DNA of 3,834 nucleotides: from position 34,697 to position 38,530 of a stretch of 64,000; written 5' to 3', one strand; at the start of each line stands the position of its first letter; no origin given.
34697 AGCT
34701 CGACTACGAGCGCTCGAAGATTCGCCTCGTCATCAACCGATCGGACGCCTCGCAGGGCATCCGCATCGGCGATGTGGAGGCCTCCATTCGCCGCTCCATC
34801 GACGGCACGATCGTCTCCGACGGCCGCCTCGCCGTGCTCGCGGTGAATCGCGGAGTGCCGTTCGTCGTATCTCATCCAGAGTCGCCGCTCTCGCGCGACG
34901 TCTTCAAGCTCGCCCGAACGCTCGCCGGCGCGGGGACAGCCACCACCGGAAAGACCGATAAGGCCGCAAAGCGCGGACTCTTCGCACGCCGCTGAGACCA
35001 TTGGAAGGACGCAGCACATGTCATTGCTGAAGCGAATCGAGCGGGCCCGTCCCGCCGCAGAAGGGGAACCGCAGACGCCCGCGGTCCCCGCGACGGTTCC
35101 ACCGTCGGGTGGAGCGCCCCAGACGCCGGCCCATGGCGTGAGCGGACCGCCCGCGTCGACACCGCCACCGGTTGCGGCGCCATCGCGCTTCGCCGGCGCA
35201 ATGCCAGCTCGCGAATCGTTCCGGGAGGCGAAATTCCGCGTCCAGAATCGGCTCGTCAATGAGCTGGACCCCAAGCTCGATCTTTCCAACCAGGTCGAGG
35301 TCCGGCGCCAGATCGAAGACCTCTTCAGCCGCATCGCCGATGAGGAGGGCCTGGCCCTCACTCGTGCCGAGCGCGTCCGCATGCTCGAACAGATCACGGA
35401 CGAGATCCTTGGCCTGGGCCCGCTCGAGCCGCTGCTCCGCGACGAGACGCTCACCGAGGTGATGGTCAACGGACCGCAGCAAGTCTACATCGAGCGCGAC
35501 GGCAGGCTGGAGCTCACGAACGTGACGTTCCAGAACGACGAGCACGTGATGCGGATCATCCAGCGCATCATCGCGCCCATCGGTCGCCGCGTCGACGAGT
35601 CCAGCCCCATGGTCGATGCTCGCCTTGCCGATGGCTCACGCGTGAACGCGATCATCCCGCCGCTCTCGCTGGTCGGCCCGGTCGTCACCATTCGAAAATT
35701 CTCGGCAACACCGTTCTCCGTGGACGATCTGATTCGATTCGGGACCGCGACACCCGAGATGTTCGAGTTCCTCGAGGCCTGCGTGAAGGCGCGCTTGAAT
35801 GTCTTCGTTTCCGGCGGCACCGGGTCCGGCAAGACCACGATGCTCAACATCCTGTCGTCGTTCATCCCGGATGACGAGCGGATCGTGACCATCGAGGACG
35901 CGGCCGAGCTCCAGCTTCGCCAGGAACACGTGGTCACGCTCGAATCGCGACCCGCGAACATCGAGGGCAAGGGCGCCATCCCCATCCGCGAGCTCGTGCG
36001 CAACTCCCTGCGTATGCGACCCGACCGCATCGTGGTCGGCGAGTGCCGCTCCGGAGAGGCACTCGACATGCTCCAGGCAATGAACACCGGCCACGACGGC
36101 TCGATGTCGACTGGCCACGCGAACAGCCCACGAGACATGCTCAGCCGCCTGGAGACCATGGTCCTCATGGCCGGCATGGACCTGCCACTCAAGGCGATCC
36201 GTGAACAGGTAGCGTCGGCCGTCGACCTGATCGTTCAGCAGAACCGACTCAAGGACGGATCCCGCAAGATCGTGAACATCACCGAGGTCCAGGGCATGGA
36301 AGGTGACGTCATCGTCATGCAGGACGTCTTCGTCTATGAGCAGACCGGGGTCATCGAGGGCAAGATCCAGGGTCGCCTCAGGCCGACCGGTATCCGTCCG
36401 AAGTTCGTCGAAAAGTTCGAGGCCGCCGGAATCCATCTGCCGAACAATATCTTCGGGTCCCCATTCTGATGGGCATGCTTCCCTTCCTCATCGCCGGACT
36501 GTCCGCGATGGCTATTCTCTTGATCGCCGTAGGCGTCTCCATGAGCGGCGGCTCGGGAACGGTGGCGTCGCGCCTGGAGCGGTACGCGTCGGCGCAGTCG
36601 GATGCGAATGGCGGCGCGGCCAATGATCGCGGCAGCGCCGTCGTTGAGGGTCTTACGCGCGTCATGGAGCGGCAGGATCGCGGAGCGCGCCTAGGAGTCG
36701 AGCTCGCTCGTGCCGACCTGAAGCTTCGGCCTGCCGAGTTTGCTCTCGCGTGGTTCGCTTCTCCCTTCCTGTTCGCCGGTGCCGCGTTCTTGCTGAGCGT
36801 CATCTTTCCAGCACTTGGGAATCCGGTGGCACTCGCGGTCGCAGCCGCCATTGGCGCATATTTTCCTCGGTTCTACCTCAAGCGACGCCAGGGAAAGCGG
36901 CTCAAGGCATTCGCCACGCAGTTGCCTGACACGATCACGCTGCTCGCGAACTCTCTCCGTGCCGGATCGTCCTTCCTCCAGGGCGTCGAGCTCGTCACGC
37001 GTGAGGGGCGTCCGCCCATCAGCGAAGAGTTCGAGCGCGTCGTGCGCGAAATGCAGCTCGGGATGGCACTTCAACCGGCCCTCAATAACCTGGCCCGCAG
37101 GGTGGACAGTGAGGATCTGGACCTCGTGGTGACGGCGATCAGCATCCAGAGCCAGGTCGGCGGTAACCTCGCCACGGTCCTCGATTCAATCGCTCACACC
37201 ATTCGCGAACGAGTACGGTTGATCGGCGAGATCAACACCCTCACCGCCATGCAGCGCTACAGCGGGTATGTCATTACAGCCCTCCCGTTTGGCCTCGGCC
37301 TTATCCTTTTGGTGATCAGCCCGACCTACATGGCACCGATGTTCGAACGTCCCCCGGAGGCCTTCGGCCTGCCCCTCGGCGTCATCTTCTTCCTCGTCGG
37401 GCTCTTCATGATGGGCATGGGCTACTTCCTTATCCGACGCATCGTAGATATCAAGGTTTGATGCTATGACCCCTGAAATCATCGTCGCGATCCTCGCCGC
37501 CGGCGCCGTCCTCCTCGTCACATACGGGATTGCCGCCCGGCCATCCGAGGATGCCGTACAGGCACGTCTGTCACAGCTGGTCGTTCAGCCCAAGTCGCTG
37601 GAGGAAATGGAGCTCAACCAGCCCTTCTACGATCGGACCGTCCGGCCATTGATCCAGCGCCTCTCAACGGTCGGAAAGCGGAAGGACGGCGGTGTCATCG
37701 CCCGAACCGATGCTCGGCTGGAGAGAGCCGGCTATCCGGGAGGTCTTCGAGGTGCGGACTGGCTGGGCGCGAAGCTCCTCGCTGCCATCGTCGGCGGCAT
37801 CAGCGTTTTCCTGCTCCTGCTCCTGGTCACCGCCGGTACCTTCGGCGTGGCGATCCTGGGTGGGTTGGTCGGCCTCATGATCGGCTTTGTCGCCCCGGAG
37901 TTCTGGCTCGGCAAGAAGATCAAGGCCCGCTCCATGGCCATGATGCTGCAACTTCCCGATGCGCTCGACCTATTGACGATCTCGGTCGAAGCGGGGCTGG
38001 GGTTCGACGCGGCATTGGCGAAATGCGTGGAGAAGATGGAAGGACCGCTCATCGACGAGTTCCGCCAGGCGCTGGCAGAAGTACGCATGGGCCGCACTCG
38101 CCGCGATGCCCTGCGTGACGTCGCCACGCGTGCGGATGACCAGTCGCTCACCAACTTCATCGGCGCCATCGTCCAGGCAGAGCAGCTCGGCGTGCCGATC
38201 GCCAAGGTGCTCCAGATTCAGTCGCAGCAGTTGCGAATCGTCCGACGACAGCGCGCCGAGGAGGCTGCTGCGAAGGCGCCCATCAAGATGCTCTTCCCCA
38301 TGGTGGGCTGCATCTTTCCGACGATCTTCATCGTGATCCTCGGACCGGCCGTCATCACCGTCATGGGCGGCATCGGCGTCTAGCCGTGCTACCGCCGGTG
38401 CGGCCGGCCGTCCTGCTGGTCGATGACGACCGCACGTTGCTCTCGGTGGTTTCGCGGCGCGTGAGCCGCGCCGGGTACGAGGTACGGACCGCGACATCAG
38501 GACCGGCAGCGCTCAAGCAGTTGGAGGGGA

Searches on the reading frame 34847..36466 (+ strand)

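Call 51: search_protein_families(library=pfam, proteins=[window:34847-36466:+], max_evalue=0.0001)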
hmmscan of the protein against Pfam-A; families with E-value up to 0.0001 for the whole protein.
window:34847-36466:+ (540 aa): 1 family
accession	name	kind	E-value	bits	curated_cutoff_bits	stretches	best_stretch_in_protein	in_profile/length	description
PF00437.27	T2SSE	-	7.8e-65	219.4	24.9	1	189-466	4-276/370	Type II/IV secretion system protein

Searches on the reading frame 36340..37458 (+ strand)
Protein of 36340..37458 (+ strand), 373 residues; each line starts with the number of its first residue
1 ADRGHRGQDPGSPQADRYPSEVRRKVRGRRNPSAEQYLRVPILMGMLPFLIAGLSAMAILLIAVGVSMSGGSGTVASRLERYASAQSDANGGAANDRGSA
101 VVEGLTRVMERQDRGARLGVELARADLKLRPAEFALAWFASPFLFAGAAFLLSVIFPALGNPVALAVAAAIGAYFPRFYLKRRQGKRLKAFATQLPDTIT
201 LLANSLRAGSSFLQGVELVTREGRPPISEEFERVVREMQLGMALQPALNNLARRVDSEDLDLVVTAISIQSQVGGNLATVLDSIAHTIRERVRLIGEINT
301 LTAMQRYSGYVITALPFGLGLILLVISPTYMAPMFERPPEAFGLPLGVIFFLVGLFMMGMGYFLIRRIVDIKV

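Call 51: search_protein_families(library=pfam, proteins=[window:36340-37458:+], max_evalue=0.0001)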
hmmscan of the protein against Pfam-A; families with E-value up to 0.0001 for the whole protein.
window:36340-37458:+ (373 aa): 1 family
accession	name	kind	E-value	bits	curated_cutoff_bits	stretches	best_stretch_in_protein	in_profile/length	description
PF00482.28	T2SSF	-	8.2e-17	61.8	25.2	1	199-324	2-124/125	Type II secretion system (T2SS), protein F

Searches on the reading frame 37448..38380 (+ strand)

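Call 51: search_protein_families(library=pfam, proteins=[window:37448-38380:+], max_evalue=0.0001)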
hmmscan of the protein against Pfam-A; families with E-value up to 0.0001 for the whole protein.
window:37448-38380:+ (311 aa): 1 family
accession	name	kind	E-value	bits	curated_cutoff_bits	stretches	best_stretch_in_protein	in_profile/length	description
PF00482.28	T2SSF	-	7e-19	68.5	25.2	1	173-298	2-124/125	Type II secretion system (T2SS), protein F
